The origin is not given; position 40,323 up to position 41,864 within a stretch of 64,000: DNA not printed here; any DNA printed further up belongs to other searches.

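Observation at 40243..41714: Minimal two-gene RiPP locus: 38-aa Cys-containing precursor plus radical SAM/SPASM maturase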

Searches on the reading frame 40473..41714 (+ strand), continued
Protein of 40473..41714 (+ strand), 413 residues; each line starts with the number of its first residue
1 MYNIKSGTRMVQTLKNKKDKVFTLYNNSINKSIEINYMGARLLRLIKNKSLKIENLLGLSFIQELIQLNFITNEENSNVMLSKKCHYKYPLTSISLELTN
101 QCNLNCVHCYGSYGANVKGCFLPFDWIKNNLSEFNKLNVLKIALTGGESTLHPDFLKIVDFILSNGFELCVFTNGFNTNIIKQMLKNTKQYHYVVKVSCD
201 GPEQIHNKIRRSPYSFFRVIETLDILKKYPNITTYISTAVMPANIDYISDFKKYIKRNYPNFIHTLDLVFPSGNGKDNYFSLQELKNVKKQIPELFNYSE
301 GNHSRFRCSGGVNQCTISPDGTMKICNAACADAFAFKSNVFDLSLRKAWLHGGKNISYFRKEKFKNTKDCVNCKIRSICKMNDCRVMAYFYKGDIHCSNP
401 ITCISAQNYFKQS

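Call 63: search_protein_families(library=ncbifam, proteins=[P0203, P0207, P0208, P0214, P0217, P0222, P0225, P0229, P0233, P0235], max_evalue=1e-20)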
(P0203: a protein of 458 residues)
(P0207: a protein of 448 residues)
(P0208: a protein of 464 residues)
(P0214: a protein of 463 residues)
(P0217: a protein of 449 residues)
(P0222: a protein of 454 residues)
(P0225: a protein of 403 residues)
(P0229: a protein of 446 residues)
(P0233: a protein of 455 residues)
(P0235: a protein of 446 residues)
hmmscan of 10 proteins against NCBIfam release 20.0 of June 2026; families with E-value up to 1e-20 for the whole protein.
P0203 (458 aa): 36 families (the best 25 are shown)
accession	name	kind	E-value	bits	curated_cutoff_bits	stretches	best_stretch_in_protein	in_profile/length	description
TIGR04545.1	rSAM_ahbD_hemeb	equivalog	7.6e-64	216.3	500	1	119-322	4-207/339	heme b synthase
TIGR04055.1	rSAM_NirJ2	equivalog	5.4e-59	200.3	500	1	120-434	5-324/326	putative heme d1 biosynthesis radical SAM protein NirJ2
TIGR03962.1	mycofact_rSAM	equivalog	2.3e-53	181.6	265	1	119-432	16-331/339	mycofactocin radical SAM maturase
TIGR04053.2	TIGR04053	equivalog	3.5e-52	177.9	395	1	117-320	10-214/366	TIGR04053 family radical SAM/SPASM domain-containing protein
TIGR04051.1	rSAM_NirJ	equivalog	2.2e-51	174.9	515.45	1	122-298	9-185/354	heme d1 biosynthesis radical SAM protein NirJ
TIGR04250.1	SCM_rSAM_ScmE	equivalog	6.8e-50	170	400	1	117-325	5-215/358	SynChlorMet cassette radical SAM/SPASM protein ScmE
NF045574.1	sacti_mat_StsB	exception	9.6e-49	166.5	625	1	112-429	93-411/466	StsB family radical SAM/SPASM domain sactipeptide maturase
TIGR04546.1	rSAM_ahbC_deAc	equivalog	2.4e-48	164.9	650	1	117-325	41-248/390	12,18-didecarboxysiroheme deacetylase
TIGR04054.1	rSAM_NirJ1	equivalog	3e-47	161.1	650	1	117-316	38-236/387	putative heme d1 biosynthesis radical SAM protein NirJ1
NF050035.1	rSAM_WgK_link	exception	1.7e-46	158.9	650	1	116-297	10-192/367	radical SAM/SPASM peptide maturase WgkB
TIGR04303.1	GeoRSP_rSAM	equivalog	6e-46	157.5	400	1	121-430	11-323/325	GeoRSP system radical SAM/SPASM protein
NF012164.0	AlbA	equivalog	1.4e-45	155.5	850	1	34-417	32-415/442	subtilosin maturase AlbA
TIGR04133.1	rSAM_w_lipo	hypoth_equivalog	4.5e-45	154.1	425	1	111-412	20-330/350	TIGR04133 family radical SAM/SPASM protein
TIGR02109.1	PQQ_syn_pqqE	equivalog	2.1e-42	145.4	381.35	1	116-431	8-330/358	pyrroloquinoline quinone biosynthesis protein PqqE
TIGR04347.1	pseudo_SAM_Halo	equivalog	4.2e-41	141.5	525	1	117-319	40-241/390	TIGR04347 family pseudo-SAM/SPASM protein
TIGR04403.1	rSAM_skfB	equivalog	6.2e-32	110.9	300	1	116-390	101-376/402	sporulation killing factor system radical SAM maturase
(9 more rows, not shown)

P0207 (448 aa): 35 families (the best 25 are shown)
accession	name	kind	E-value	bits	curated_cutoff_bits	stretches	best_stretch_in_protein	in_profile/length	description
TIGR04545.1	rSAM_ahbD_hemeb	equivalog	1.8e-59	201.9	500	1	117-293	4-182/339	heme b synthase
TIGR04055.1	rSAM_NirJ2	equivalog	1.8e-55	188.7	500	1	119-421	6-312/326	putative heme d1 biosynthesis radical SAM protein NirJ2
TIGR04053.2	TIGR04053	equivalog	6.1e-51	173.8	395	1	115-293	10-193/366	TIGR04053 family radical SAM/SPASM domain-containing protein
TIGR03962.1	mycofact_rSAM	equivalog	8.8e-51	173.1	265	1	117-427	16-328/339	mycofactocin radical SAM maturase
TIGR04546.1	rSAM_ahbC_deAc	equivalog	9.1e-51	172.8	650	1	115-313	41-239/390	12,18-didecarboxysiroheme deacetylase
TIGR04250.1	SCM_rSAM_ScmE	equivalog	9e-50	169.6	400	1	115-283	5-176/358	SynChlorMet cassette radical SAM/SPASM protein ScmE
TIGR04051.1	rSAM_NirJ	equivalog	2.4e-49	168.2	515.45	1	117-296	6-186/354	heme d1 biosynthesis radical SAM protein NirJ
TIGR04054.1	rSAM_NirJ1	equivalog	2.4e-49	168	650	1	115-314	38-237/387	putative heme d1 biosynthesis radical SAM protein NirJ1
NF045574.1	sacti_mat_StsB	exception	8.6e-46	156.7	625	1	107-416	90-399/466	StsB family radical SAM/SPASM domain sactipeptide maturase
TIGR04347.1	pseudo_SAM_Halo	equivalog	4.4e-45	154.6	525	1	115-315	40-240/390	TIGR04347 family pseudo-SAM/SPASM protein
NF050035.1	rSAM_WgK_link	exception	1.4e-44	152.6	650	1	115-293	11-191/367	radical SAM/SPASM peptide maturase WgkB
TIGR04303.1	GeoRSP_rSAM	equivalog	4.1e-43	148.2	400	1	118-428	10-322/325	GeoRSP system radical SAM/SPASM protein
TIGR02109.1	PQQ_syn_pqqE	equivalog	1.3e-40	139.5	381.35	1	114-427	8-327/358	pyrroloquinoline quinone biosynthesis protein PqqE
TIGR04317.1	W_rSAM_matur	equivalog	3.9e-37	128.2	380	1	113-409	4-320/349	tungsten cofactor oxidoreductase radical SAM maturase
NF012164.0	AlbA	equivalog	6.3e-37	127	850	1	31-412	30-411/442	subtilosin maturase AlbA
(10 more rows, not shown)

P0208 (464 aa): 26 families (the best 25 are shown)
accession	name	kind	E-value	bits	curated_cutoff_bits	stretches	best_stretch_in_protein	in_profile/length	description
TIGR03962.1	mycofact_rSAM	equivalog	1.9e-47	162.1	265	1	124-443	16-329/339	mycofactocin radical SAM maturase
TIGR04051.1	rSAM_NirJ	equivalog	1.5e-44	152.4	515.45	1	126-303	8-186/354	heme d1 biosynthesis radical SAM protein NirJ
TIGR04545.1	rSAM_ahbD_hemeb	equivalog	3.9e-44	151.5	500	1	125-320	5-202/339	heme b synthase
TIGR04055.1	rSAM_NirJ2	equivalog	3.3e-43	148.4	500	1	126-442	6-319/326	putative heme d1 biosynthesis radical SAM protein NirJ2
TIGR04546.1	rSAM_ahbC_deAc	equivalog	3.1e-41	141.5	650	1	125-285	44-204/390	12,18-didecarboxysiroheme deacetylase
TIGR04054.1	rSAM_NirJ1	equivalog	3.9e-40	137.6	650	1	125-283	41-199/387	putative heme d1 biosynthesis radical SAM protein NirJ1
NF050035.1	rSAM_WgK_link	exception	2.9e-39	135.1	650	1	122-298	11-189/367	radical SAM/SPASM peptide maturase WgkB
TIGR04103.1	rSAM_nif11_3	equivalog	2e-38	132.1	725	1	122-431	7-329/412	nif11-class peptide radical SAM maturase 3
TIGR04250.1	SCM_rSAM_ScmE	equivalog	3.1e-38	131.6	400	1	122-446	5-346/358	SynChlorMet cassette radical SAM/SPASM protein ScmE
NF045574.1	sacti_mat_StsB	exception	3.6e-37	128.3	625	1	32-436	16-404/466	StsB family radical SAM/SPASM domain sactipeptide maturase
TIGR04303.1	GeoRSP_rSAM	equivalog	4.8e-34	118.4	400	1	121-442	6-321/325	GeoRSP system radical SAM/SPASM protein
TIGR04347.1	pseudo_SAM_Halo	equivalog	1.1e-33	117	525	1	125-280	43-198/390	TIGR04347 family pseudo-SAM/SPASM protein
TIGR02109.1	PQQ_syn_pqqE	equivalog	1.3e-32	113.2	381.35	1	123-442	10-327/358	pyrroloquinoline quinone biosynthesis protein PqqE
TIGR04133.1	rSAM_w_lipo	hypoth_equivalog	1.9e-32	112.6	425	1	118-428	22-332/350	TIGR04133 family radical SAM/SPASM protein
TIGR04251.1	SCM_rSAM_ScmF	equivalog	2.5e-32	112.7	400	1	117-441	1-335/353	SynChlorMet cassette radical SAM/SPASM protein ScmF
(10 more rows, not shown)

P0214 (463 aa): 24 families
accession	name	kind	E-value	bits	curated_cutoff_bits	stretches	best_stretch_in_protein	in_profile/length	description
TIGR04545.1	rSAM_ahbD_hemeb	equivalog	8.5e-35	120.8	500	1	123-326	2-207/339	heme b synthase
TIGR03962.1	mycofact_rSAM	equivalog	1.8e-34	119.4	265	1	124-446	15-332/339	mycofactocin radical SAM maturase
TIGR04053.2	TIGR04053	equivalog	6.4e-33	114.5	395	1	125-326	12-216/366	TIGR04053 family radical SAM/SPASM domain-containing protein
TIGR04250.1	SCM_rSAM_ScmE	equivalog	7.1e-33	114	400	0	122-281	4-164/358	SynChlorMet cassette radical SAM/SPASM protein ScmE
TIGR04303.1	GeoRSP_rSAM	equivalog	7.8e-33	114.4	400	1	127-441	11-321/325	GeoRSP system radical SAM/SPASM protein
TIGR04251.1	SCM_rSAM_ScmF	equivalog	4.8e-32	111.7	400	1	118-285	1-172/353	SynChlorMet cassette radical SAM/SPASM protein ScmF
TIGR04055.1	rSAM_NirJ2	equivalog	6.3e-32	111.4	500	1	123-432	2-311/326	putative heme d1 biosynthesis radical SAM protein NirJ2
NF045574.1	sacti_mat_StsB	exception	1.4e-28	100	625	1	118-457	93-426/466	StsB family radical SAM/SPASM domain sactipeptide maturase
TIGR04051.1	rSAM_NirJ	equivalog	1.6e-28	99.8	515.45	1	125-287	6-168/354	heme d1 biosynthesis radical SAM protein NirJ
NF050035.1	rSAM_WgK_link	exception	4.1e-28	98.4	650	1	122-287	10-176/367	radical SAM/SPASM peptide maturase WgkB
TIGR04054.1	rSAM_NirJ1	equivalog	2.2e-27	95.7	650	1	126-288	41-203/387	putative heme d1 biosynthesis radical SAM protein NirJ1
TIGR04546.1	rSAM_ahbC_deAc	equivalog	5.5e-27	94.6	650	1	125-288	43-206/390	12,18-didecarboxysiroheme deacetylase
TIGR02109.1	PQQ_syn_pqqE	equivalog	6.2e-27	94.5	381.35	1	122-447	8-332/358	pyrroloquinoline quinone biosynthesis protein PqqE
NF012164.0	AlbA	equivalog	9.9e-27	93.4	850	1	114-448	105-432/442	subtilosin maturase AlbA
NF041298.1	rSAM_mat_DynA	equivalog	1.4e-26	93.3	450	1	130-443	10-338/356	dynobactin maturation radical SAM/SPASM protein DynA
TIGR04403.1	rSAM_skfB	equivalog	8e-26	90.8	300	1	117-373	101-353/402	sporulation killing factor system radical SAM maturase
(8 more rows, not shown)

P0217 (449 aa): 22 families
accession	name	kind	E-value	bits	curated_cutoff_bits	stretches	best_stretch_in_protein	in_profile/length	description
TIGR04303.1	GeoRSP_rSAM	equivalog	9.4e-39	133.9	400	1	128-431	13-323/325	GeoRSP system radical SAM/SPASM protein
TIGR04545.1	rSAM_ahbD_hemeb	equivalog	2.1e-35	122.8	500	1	122-324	2-205/339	heme b synthase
TIGR04250.1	SCM_rSAM_ScmE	equivalog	2.9e-35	121.8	400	1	120-281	3-165/358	SynChlorMet cassette radical SAM/SPASM protein ScmE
NF045574.1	sacti_mat_StsB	exception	1.7e-33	116.2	625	1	118-423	94-404/466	StsB family radical SAM/SPASM domain sactipeptide maturase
TIGR03962.1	mycofact_rSAM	equivalog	5.2e-33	114.6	265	1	123-307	15-193/339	mycofactocin radical SAM maturase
TIGR04055.1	rSAM_NirJ2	equivalog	8.2e-31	107.7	500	1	128-284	8-164/326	putative heme d1 biosynthesis radical SAM protein NirJ2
TIGR04054.1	rSAM_NirJ1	equivalog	1.2e-30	106.4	650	1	122-287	38-203/387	putative heme d1 biosynthesis radical SAM protein NirJ1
NF012164.0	AlbA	equivalog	4.7e-30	104.4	850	1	38-396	36-391/442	subtilosin maturase AlbA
TIGR04051.1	rSAM_NirJ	equivalog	1.1e-29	103.5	515.45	1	123-292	5-174/354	heme d1 biosynthesis radical SAM protein NirJ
TIGR04053.2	TIGR04053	equivalog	6.8e-29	101.2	395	1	125-325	13-215/366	TIGR04053 family radical SAM/SPASM domain-containing protein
TIGR04546.1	rSAM_ahbC_deAc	equivalog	7.9e-29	100.6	650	1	123-285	42-204/390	12,18-didecarboxysiroheme deacetylase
NF050035.1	rSAM_WgK_link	exception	3.3e-27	95.4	650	1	120-274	9-164/367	radical SAM/SPASM peptide maturase WgkB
TIGR04347.1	pseudo_SAM_Halo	equivalog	4.9e-26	91.9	525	1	123-284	41-202/390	TIGR04347 family pseudo-SAM/SPASM protein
TIGR04133.1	rSAM_w_lipo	hypoth_equivalog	1.2e-25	90.2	425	1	118-414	22-331/350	TIGR04133 family radical SAM/SPASM protein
NF041298.1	rSAM_mat_DynA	equivalog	6.5e-25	87.8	450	1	129-436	10-342/356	dynobactin maturation radical SAM/SPASM protein DynA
TIGR04403.1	rSAM_skfB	equivalog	1.1e-21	77.2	300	1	112-360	97-350/402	sporulation killing factor system radical SAM maturase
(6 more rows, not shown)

P0222 (454 aa): 17 families
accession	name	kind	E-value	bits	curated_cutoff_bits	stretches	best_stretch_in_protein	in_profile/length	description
NF012164.0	AlbA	equivalog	2.1e-61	207.7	850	1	37-444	36-436/442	subtilosin maturase AlbA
TIGR04545.1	rSAM_ahbD_hemeb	equivalog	1e-35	123.8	500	1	117-426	1-323/339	heme b synthase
TIGR03962.1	mycofact_rSAM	equivalog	1.8e-35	122.7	265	1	115-419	11-311/339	mycofactocin radical SAM maturase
TIGR04250.1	SCM_rSAM_ScmE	equivalog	4.2e-34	118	400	1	116-278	3-166/358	SynChlorMet cassette radical SAM/SPASM protein ScmE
TIGR04055.1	rSAM_NirJ2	equivalog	5.2e-34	118.2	500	1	118-426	2-309/326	putative heme d1 biosynthesis radical SAM protein NirJ2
TIGR04053.2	TIGR04053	equivalog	8.5e-33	114.1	395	1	115-301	7-195/366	TIGR04053 family radical SAM/SPASM domain-containing protein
TIGR04403.1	rSAM_skfB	equivalog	5.8e-32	111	300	1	102-386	90-366/402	sporulation killing factor system radical SAM maturase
NF045574.1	sacti_mat_StsB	exception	5.6e-30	104.6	625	1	121-419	101-393/466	StsB family radical SAM/SPASM domain sactipeptide maturase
TIGR04251.1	SCM_rSAM_ScmF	equivalog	1.7e-29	103.3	400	1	120-302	8-192/353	SynChlorMet cassette radical SAM/SPASM protein ScmF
TIGR04051.1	rSAM_NirJ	equivalog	2.7e-29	102.2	515.45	1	121-300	7-184/354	heme d1 biosynthesis radical SAM protein NirJ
NF050035.1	rSAM_WgK_link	exception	6.5e-29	101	650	1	114-300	7-192/367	radical SAM/SPASM peptide maturase WgkB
TIGR04546.1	rSAM_ahbC_deAc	equivalog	5.9e-23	81.3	650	1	118-300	41-221/390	12,18-didecarboxysiroheme deacetylase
TIGR04347.1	pseudo_SAM_Halo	equivalog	2.4e-22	79.8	525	0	121-301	43-221/390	TIGR04347 family pseudo-SAM/SPASM protein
TIGR04303.1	GeoRSP_rSAM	equivalog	2.6e-22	79.8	400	1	120-291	9-176/325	GeoRSP system radical SAM/SPASM protein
TIGR03913.1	rad_SAM_trio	equivalog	4.6e-22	78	591.75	0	108-296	11-196/477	GDL motif peptide-associated radical SAM/SPASM maturase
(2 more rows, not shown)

P0225 (403 aa): 25 families
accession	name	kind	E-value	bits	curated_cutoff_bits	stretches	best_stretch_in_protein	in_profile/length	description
TIGR04545.1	rSAM_ahbD_hemeb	equivalog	1.3e-36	126.7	500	1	92-254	1-164/339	heme b synthase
TIGR04303.1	GeoRSP_rSAM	equivalog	4.2e-35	121.9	400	1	93-254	7-166/325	GeoRSP system radical SAM/SPASM protein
TIGR04546.1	rSAM_ahbC_deAc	equivalog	2e-34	119.1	650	1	93-256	41-204/390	12,18-didecarboxysiroheme deacetylase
TIGR04051.1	rSAM_NirJ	equivalog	9.7e-32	110.3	515.45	1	96-260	7-170/354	heme d1 biosynthesis radical SAM protein NirJ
TIGR03962.1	mycofact_rSAM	equivalog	4.9e-31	108.1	265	1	94-389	15-328/339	mycofactocin radical SAM maturase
TIGR04054.1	rSAM_NirJ1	equivalog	8.5e-31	106.9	650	1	92-261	37-205/387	putative heme d1 biosynthesis radical SAM protein NirJ1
TIGR04251.1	SCM_rSAM_ScmF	equivalog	4.4e-30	105.3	400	1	88-250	1-167/353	SynChlorMet cassette radical SAM/SPASM protein ScmF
TIGR02668.1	moaA_archaeal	equivalog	7.4e-29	100.7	325.25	1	90-261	9-183/303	GTP 3',8-cyclase MoaA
TIGR04053.2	TIGR04053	equivalog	1.9e-28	99.8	395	1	92-256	9-177/366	TIGR04053 family radical SAM/SPASM domain-containing protein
TIGR04347.1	pseudo_SAM_Halo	equivalog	3.4e-28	99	525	1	74-255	23-202/390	TIGR04347 family pseudo-SAM/SPASM protein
TIGR04055.1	rSAM_NirJ2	equivalog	5.1e-28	98.5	500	1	93-249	2-158/326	putative heme d1 biosynthesis radical SAM protein NirJ2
NF050035.1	rSAM_WgK_link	exception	5.3e-28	98.1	650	1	91-264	9-182/367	radical SAM/SPASM peptide maturase WgkB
NF045574.1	sacti_mat_StsB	exception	2.7e-27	95.7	625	1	88-398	93-419/466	StsB family radical SAM/SPASM domain sactipeptide maturase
NF001199.0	PRK00164.2-1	equivalog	8.1e-27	94.2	231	1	93-273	14-196/308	GTP 3',8-cyclase MoaA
NF012164.0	AlbA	equivalog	4.9e-26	91.1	850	1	87-377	108-414/442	subtilosin maturase AlbA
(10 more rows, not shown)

P0229 (446 aa): 25 families
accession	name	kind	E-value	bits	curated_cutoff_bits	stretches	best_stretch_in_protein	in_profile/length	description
TIGR04250.1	SCM_rSAM_ScmE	equivalog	5.2e-39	134.2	400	1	110-284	5-182/358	SynChlorMet cassette radical SAM/SPASM protein ScmE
TIGR04545.1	rSAM_ahbD_hemeb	equivalog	6.1e-37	127.8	500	1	109-279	1-173/339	heme b synthase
TIGR04055.1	rSAM_NirJ2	equivalog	9.9e-36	123.9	500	1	110-426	2-319/326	putative heme d1 biosynthesis radical SAM protein NirJ2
TIGR04133.1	rSAM_w_lipo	hypoth_equivalog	4.8e-35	121.1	425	1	105-415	21-335/350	TIGR04133 family radical SAM/SPASM protein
TIGR04303.1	GeoRSP_rSAM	equivalog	5e-33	115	400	1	112-428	9-323/325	GeoRSP system radical SAM/SPASM protein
NF050035.1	rSAM_WgK_link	exception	6.7e-33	114.2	650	1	109-275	10-178/367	radical SAM/SPASM peptide maturase WgkB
TIGR04546.1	rSAM_ahbC_deAc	equivalog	8.6e-33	113.7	650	1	109-276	40-208/390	12,18-didecarboxysiroheme deacetylase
TIGR04051.1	rSAM_NirJ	equivalog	2.7e-32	112.1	515.45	1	110-284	4-179/354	heme d1 biosynthesis radical SAM protein NirJ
TIGR03962.1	mycofact_rSAM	equivalog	4.5e-32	111.6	265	1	110-416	14-318/339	mycofactocin radical SAM maturase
TIGR04054.1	rSAM_NirJ1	equivalog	6.2e-32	110.7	650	1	109-276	37-205/387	putative heme d1 biosynthesis radical SAM protein NirJ1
TIGR04053.2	TIGR04053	equivalog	1e-31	110.5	395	1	109-278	9-183/366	TIGR04053 family radical SAM/SPASM domain-containing protein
TIGR04340.1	rSAM_ACGX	hypoth_equivalog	1e-31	110.4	400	1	112-306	7-203/341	radical SAM/SPASM domain protein, ACGX system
TIGR04251.1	SCM_rSAM_ScmF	equivalog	3.5e-31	108.9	400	1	105-432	1-341/353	SynChlorMet cassette radical SAM/SPASM protein ScmF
TIGR04347.1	pseudo_SAM_Halo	equivalog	2.4e-30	106.1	525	1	109-283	39-214/390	TIGR04347 family pseudo-SAM/SPASM protein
NF045574.1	sacti_mat_StsB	exception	1.7e-29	103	625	1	101-413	89-397/466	StsB family radical SAM/SPASM domain sactipeptide maturase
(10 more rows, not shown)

P0233 (455 aa): 41 families (the best 25 are shown)
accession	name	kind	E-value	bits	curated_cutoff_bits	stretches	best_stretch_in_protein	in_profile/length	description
TIGR03962.1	mycofact_rSAM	equivalog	5.5e-49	167.2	265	1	105-419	16-322/339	mycofactocin radical SAM maturase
NF045574.1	sacti_mat_StsB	exception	1.1e-47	162.9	625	1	66-421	63-407/466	StsB family radical SAM/SPASM domain sactipeptide maturase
TIGR04545.1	rSAM_ahbD_hemeb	equivalog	1.1e-44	153.2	500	1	106-427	5-335/339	heme b synthase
TIGR04055.1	rSAM_NirJ2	equivalog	3.1e-44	151.8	500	1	108-418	7-313/326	putative heme d1 biosynthesis radical SAM protein NirJ2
NF050035.1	rSAM_WgK_link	exception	1.4e-43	149.3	650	1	106-307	14-216/367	radical SAM/SPASM peptide maturase WgkB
TIGR04053.2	TIGR04053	equivalog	3.4e-42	145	395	1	106-297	13-209/366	TIGR04053 family radical SAM/SPASM domain-containing protein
NF047865.1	rSAM_PapB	equivalog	2e-41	142.3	340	1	100-420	2-327/330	PapB family radical SAM/SPASM ranthipeptide maturase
NF041298.1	rSAM_mat_DynA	equivalog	4e-41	141.2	450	1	108-430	8-342/356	dynobactin maturation radical SAM/SPASM protein DynA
TIGR04251.1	SCM_rSAM_ScmF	equivalog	1.1e-38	133.6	400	1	100-428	3-340/353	SynChlorMet cassette radical SAM/SPASM protein ScmF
TIGR04133.1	rSAM_w_lipo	hypoth_equivalog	3.2e-36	125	425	1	96-409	19-331/350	TIGR04133 family radical SAM/SPASM protein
TIGR04051.1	rSAM_NirJ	equivalog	1.2e-35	123.1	515.45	1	106-419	7-338/354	heme d1 biosynthesis radical SAM protein NirJ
TIGR03978.1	rSAM_paired_1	equivalog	2.9e-35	121.9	370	1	105-420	87-427/466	His-Xaa-Ser system radical SAM maturase HxsB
TIGR04054.1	rSAM_NirJ1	equivalog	4.1e-35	121.1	650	1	106-262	41-198/387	putative heme d1 biosynthesis radical SAM protein NirJ1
TIGR02109.1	PQQ_syn_pqqE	equivalog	5.1e-35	121.1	381.35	1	103-427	9-330/358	pyrroloquinoline quinone biosynthesis protein PqqE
TIGR04250.1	SCM_rSAM_ScmE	equivalog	1.1e-34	120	400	1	105-257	7-161/358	SynChlorMet cassette radical SAM/SPASM protein ScmE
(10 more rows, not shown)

P0235 (446 aa): 29 families (the best 25 are shown)
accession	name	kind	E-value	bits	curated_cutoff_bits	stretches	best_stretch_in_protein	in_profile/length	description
NF045574.1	sacti_mat_StsB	exception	1.2e-60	205.7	625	1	106-438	90-421/466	StsB family radical SAM/SPASM domain sactipeptide maturase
TIGR04545.1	rSAM_ahbD_hemeb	equivalog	1.1e-47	163.1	500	1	116-304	4-194/339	heme b synthase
TIGR04055.1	rSAM_NirJ2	equivalog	3e-44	151.9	500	1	117-430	5-322/326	putative heme d1 biosynthesis radical SAM protein NirJ2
NF050035.1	rSAM_WgK_link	exception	1.2e-43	149.5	650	1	114-278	11-177/367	radical SAM/SPASM peptide maturase WgkB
TIGR04250.1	SCM_rSAM_ScmE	equivalog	1.5e-43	149.1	400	1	113-432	4-347/358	SynChlorMet cassette radical SAM/SPASM protein ScmE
TIGR03962.1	mycofact_rSAM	equivalog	1.3e-41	143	265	1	116-429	16-330/339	mycofactocin radical SAM maturase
TIGR04053.2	TIGR04053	equivalog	1.9e-41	142.6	395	1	114-297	10-198/366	TIGR04053 family radical SAM/SPASM domain-containing protein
TIGR04251.1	SCM_rSAM_ScmF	equivalog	7e-41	140.8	400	1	111-440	3-348/353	SynChlorMet cassette radical SAM/SPASM protein ScmF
TIGR04051.1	rSAM_NirJ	equivalog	9e-37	126.8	515.45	1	115-296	5-187/354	heme d1 biosynthesis radical SAM protein NirJ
TIGR04054.1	rSAM_NirJ1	equivalog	1.9e-36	125.5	650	1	114-307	38-232/387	putative heme d1 biosynthesis radical SAM protein NirJ1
TIGR04303.1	GeoRSP_rSAM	equivalog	2.4e-36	125.9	400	1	113-429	6-323/325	GeoRSP system radical SAM/SPASM protein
TIGR04347.1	pseudo_SAM_Halo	equivalog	3.8e-36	125.2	525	1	101-315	27-239/390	TIGR04347 family pseudo-SAM/SPASM protein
TIGR04546.1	rSAM_ahbC_deAc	equivalog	4.8e-36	124.4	650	1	114-311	41-239/390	12,18-didecarboxysiroheme deacetylase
TIGR04133.1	rSAM_w_lipo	hypoth_equivalog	4.1e-32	111.5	425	1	108-411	20-330/350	TIGR04133 family radical SAM/SPASM protein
TIGR02109.1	PQQ_syn_pqqE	equivalog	2.7e-31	108.8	381.35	1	114-437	9-336/358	pyrroloquinoline quinone biosynthesis protein PqqE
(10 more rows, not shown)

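Call 64: find_encoding_contigs(protein=P0019, flank=4000, max_places=1)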
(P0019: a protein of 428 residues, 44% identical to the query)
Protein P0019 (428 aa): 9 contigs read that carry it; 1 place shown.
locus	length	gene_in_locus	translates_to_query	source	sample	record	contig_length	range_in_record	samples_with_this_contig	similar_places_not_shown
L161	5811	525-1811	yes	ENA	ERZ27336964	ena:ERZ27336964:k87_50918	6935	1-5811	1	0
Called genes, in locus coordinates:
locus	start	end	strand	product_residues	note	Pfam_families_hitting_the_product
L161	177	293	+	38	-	-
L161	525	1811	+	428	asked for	PF04055:Radical_SAM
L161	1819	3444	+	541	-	PF00664:ABC_membrane, PF00005:ABC_tran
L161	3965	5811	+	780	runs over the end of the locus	PF02743:dCache_1, PF00990:GGDEF, PF00563:EAL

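Call 65: find_encoding_contigs(protein=P0010, flank=4000, max_places=1)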
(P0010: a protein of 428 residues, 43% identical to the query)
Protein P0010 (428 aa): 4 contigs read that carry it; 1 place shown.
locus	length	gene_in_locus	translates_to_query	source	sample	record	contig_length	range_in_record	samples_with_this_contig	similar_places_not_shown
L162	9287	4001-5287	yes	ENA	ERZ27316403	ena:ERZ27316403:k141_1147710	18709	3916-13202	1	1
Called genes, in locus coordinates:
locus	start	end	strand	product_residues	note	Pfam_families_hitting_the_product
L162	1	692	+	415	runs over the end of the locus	-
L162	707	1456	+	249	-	PF00005:ABC_tran, PF13304:AAA_21 (weak)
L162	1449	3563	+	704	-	PF12730:ABC2_membrane_4 (weak)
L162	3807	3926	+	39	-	-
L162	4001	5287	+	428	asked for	PF04055:Radical_SAM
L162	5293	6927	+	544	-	PF00664:ABC_membrane, PF00005:ABC_tran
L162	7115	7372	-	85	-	PF13730:HTH_36, PF08279:HTH_11 (weak)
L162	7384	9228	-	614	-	PF02534:T4SS-DNA_transf, PF10412:TrwB_AAD_bind, PF12696:TraG-D_C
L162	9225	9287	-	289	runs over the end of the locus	PF13154:DUF3991, PF13155:Toprim_2, PF13362:Toprim_3, PF13662:Toprim_4 (weak)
